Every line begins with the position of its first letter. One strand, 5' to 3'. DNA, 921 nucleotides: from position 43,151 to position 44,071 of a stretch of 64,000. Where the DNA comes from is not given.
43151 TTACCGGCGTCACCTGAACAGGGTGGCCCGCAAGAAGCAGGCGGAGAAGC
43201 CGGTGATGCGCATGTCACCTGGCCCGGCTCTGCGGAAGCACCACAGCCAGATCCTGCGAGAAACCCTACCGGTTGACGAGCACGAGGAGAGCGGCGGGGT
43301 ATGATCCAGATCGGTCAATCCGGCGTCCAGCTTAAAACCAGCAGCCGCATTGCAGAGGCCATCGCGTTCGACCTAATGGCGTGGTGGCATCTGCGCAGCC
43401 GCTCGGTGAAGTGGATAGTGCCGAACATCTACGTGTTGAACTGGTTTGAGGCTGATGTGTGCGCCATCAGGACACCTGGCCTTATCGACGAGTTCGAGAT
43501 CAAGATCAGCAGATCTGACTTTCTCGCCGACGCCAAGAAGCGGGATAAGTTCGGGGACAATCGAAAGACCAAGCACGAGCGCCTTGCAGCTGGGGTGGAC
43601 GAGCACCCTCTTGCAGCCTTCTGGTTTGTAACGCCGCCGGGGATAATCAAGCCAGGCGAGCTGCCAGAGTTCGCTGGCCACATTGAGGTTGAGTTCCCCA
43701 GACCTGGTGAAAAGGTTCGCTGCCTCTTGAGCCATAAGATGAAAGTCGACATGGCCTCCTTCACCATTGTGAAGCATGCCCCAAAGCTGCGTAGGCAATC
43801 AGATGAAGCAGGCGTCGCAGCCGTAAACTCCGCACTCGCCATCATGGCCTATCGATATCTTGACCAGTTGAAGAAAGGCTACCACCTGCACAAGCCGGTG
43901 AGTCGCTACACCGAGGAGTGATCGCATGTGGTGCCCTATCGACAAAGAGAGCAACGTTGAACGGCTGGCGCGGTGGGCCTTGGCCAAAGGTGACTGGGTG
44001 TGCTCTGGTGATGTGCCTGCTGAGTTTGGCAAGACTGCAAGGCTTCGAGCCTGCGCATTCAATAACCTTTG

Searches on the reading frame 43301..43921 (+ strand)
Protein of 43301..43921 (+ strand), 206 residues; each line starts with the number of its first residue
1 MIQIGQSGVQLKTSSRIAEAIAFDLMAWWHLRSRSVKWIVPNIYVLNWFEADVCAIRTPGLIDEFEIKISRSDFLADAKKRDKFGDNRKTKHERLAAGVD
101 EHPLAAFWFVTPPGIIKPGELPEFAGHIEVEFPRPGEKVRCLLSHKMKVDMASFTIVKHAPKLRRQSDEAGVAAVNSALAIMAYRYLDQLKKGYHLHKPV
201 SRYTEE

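Call 41: find_encoding_contigs(protein=window:43301-43921:+, flank=10000, max_places=1)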
Protein window:43301-43921:+ (206 aa): 1 contig read that carries it; 1 place shown.
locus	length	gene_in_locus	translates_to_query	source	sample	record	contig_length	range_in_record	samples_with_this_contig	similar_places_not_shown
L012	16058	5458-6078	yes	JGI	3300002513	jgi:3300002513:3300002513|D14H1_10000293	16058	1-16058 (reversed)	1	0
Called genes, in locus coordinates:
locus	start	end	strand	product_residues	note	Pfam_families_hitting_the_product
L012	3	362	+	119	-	?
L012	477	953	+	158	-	-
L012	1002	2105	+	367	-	-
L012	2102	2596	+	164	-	-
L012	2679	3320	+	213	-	-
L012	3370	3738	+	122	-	-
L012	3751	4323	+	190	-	-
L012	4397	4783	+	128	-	-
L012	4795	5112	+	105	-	-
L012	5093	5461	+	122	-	-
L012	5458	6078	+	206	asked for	-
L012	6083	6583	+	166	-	-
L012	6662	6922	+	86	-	-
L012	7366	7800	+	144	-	-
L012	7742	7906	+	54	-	-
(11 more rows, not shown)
